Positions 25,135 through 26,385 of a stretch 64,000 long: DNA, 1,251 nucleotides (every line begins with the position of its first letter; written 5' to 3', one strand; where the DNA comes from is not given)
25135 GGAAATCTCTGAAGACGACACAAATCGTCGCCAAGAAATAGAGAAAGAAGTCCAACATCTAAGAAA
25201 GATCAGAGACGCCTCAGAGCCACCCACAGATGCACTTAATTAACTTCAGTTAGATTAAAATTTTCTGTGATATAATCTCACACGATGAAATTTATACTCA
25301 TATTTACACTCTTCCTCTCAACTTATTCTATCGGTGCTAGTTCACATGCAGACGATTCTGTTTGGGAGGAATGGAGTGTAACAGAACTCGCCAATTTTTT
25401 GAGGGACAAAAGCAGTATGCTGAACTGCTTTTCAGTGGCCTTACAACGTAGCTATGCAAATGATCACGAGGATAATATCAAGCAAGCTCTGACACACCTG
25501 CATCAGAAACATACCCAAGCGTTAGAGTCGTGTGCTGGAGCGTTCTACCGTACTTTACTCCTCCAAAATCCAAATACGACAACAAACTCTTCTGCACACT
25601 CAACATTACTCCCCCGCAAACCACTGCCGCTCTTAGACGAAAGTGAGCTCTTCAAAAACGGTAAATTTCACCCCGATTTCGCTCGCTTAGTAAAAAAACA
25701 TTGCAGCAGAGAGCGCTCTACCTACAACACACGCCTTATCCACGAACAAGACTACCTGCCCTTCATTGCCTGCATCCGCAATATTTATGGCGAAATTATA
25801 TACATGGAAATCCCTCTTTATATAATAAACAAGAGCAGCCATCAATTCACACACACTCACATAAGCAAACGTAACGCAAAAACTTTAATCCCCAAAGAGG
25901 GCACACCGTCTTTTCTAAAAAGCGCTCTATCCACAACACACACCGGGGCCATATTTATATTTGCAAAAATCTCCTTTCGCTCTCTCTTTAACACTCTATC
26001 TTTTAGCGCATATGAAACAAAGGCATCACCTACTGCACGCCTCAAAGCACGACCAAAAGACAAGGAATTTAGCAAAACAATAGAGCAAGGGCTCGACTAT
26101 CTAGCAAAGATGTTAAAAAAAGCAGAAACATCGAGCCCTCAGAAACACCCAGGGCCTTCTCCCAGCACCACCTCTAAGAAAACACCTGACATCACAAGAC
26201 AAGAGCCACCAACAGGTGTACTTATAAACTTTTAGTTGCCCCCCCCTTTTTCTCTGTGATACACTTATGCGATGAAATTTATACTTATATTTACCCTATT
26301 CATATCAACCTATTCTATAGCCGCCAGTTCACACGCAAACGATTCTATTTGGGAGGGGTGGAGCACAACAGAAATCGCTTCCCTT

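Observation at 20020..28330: Recurrent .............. (extended -10-like) box 8-25 nt upstream of start codons of families A, B and C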

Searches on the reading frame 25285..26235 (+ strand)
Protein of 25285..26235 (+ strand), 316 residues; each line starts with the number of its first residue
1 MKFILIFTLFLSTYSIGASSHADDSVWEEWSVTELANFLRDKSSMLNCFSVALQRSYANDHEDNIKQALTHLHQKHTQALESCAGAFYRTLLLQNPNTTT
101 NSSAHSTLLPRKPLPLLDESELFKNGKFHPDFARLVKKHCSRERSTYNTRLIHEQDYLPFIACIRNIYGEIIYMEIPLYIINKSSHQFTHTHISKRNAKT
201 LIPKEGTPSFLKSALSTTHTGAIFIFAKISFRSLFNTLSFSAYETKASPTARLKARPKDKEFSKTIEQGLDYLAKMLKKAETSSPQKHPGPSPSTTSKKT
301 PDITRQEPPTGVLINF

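Call 8: search_protein_families(library=pfam, proteins=[window:25285-26235:+], max_evalue=0.01)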
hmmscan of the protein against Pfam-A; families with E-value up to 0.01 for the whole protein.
window:25285-26235:+ (316 aa): 0 families

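Call 10: find_related_loci(query=A1, collection=genome_contigs, flank=3000)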
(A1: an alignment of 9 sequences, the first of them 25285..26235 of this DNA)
Query A1 (316 aa) in genome_contigs; peptide patterns used: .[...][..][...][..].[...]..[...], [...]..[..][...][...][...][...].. (x = any residue, [..] = any of these).
179 stretches matched a pattern, but none encodes a relative of the query by tblastn (E <= 1e-3).

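Call 12: find_homologous_proteins(query=A1, max_evalue=0.001)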
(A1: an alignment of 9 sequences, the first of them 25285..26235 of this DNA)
Query A1 (9 sequences) (316 aa, profile of the alignment): 7 proteins with E <= 0.001 among 5795 candidates.
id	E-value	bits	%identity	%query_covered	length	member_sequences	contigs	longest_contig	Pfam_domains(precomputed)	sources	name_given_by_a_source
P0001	1.8e-147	509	52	100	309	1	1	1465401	-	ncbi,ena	-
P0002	3.2e-139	481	52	100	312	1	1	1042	-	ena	-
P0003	1.3e-135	470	47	89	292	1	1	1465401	-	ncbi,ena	-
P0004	6.6e-132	457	48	100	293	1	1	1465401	-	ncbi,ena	-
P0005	1.5e-131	456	50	87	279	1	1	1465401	-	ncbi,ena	-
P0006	1.5e-112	394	32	86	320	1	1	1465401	-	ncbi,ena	-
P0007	6.5e-60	221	34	80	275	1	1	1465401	-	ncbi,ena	-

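Call 13: find_encoding_contigs(protein=P0001, flank=1000, max_places=3)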
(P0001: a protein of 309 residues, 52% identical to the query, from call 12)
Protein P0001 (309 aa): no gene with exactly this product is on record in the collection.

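Call 14: find_encoding_contigs(protein=P0002, flank=1000, max_places=3)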
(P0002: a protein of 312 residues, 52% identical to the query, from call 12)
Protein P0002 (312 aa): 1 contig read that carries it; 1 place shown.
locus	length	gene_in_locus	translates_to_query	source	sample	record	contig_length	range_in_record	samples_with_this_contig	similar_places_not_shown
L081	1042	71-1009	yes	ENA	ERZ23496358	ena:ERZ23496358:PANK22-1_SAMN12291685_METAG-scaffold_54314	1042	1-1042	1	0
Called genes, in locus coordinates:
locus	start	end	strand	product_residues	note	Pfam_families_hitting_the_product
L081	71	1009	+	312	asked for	-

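Call 16: list_cluster_members(proteins=[P0001, P0002])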
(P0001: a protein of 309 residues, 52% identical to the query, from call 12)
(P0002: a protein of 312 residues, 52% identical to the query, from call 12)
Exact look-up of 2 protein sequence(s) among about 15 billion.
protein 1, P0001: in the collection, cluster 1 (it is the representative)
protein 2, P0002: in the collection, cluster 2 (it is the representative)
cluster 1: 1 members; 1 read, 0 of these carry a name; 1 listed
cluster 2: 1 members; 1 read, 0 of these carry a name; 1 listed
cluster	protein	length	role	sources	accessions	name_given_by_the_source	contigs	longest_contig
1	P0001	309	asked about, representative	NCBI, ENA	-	-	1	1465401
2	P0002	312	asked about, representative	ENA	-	-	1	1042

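Call 25: find_related_loci(query=A1, collection=metagenome_contigs, flank=3000)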
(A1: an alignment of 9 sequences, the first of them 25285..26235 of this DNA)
Query A1 (316 aa) in metagenome_contigs; peptide patterns used: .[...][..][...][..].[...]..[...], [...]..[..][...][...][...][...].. (x = any residue, [..] = any of these).
331 stretches matched a pattern, but none encodes a relative of the query by tblastn (E <= 1e-3).

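Call 51: predict_structure(alignment_id=A3)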
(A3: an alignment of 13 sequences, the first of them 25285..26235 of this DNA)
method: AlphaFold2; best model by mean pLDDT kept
length: 316 residues; sequences in the alignment: 13
mean_pLDDT: 77.7   pTM: 0.72
mean pLDDT of the five models: 77.7, 76.1, 75.8, 75.4, 74.2
residues with pLDDT >= 90: 159; 70-90: 77; 50-70: 14; < 50: 66
segments of 3 or more residues with pLDDT < 50: 1-22, 99-110, 285-316
pLDDT, mean of each block of 10 residues (from residue 1): 36 34 70 93 92 92 94 91 93 67 41 78 91 94 79 78 88 94 89 93 88 93 95 81 90 91 94 87 54 37 40 33
secondary structure, 60 per line:
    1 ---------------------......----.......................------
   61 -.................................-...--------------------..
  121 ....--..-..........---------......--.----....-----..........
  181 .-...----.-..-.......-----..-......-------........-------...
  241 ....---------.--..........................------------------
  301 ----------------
elements in order: H22-27 H32-54 H62-94 H119-122 H130-139 H149-154 E162-165 E171-181 H195-201 H211-215 E223-230 E238-244 H257-282

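Call 53: fold_search(model_id=the predicted structure, library=pdb)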
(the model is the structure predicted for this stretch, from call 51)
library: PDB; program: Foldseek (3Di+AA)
matches with E <= 10: 289; with E <= 0.001: 0
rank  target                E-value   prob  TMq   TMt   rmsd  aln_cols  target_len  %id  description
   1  5egk_B                2.9e-01  0.14  0.14  0.23   9.9       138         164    9  The structural and biochemical characterization of acyl-coa hydrolase mutant Asp43Ala from Staphylococcus aureus (released 2015-11-11)
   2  2p6f_F                5.1e-01  0.09  0.09  0.07  18.7       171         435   12  Crystal structures of Saccharomyces cerevisiae N-myristoyltransferase with bound myristoyl-CoA and inhibitors (released 2007-06-12)
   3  9vee_A                5.7e-01  0.08  0.12  0.03  24.4       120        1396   11  The cryo-EM structure of human Piezo2-MDFIC2 complex (composite map) (released 2026-04-08)
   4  6bym_A                6.8e-01  0.10  0.13  0.18  17.0       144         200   10  Crystal structure of the sterol-bound second StART domain of yeast Lam4 (released 2018-01-17)
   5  3tgo_D                7.2e-01  0.04  0.09  0.14  17.2       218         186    9  Crystal structure of the E. coli BamCD complex (released 2011-09-28)
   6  5egl_B                7.6e-01  0.09  0.13  0.22   9.9       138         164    9  The structural and biochemical characterization of acyl-coa hydrolase from Staphylococcus aureus in complex with Butyr (released 2016-11-09)
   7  5t0z_C                8.1e-01  0.06  0.09  0.14  13.7       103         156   16  PelC from Geobacter metallireducens (released 2017-03-15)
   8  5y0e_A                8.1e-01  0.05  0.15  0.12  16.6       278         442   10  Crystal structure of TssK (released 2018-08-08)
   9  6pav_B                9.6e-01  0.08  0.09  0.07  15.8       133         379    8  Structure of Human NMT1 with products CoA and myristoyl-lysine peptide with acetylated N-terminus (released 2020-03-11)
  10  7shk_A                1.0e+00  0.02  0.09  0.05  21.7       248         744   12  Structure of Xenopus laevis CRL2Lrr1 (State 1) (released 2021-12-08)
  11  6fz3_B                1.1e+00  0.07  0.09  0.07  15.8       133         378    8  Human N-myristoyltransferase (NMT1) with Myristoyl-CoA and inhibitor bound (released 2019-03-27)
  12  6z5y_A                1.1e+00  0.03  0.07  0.10   6.8        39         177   18  Structure of a novel LPMO from Phytophthora infestans (released 2021-08-11)
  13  8s71_B                1.2e+00  0.02  0.07  0.11  12.4        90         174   11  Oxidoreductase B from Phytophthora sojae (released 2025-03-12)
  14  6osx                  1.3e+00  0.06  0.07  0.13  13.0        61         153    8  Crystal structure of uncharacterized protein ECL_02694 (released 2019-05-15)
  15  6w34_A                1.3e+00  0.02  0.12  0.13  21.5       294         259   10  Crystal Structure of Class A Beta-lactamase from Bacillus cereus (released 2020-03-25)
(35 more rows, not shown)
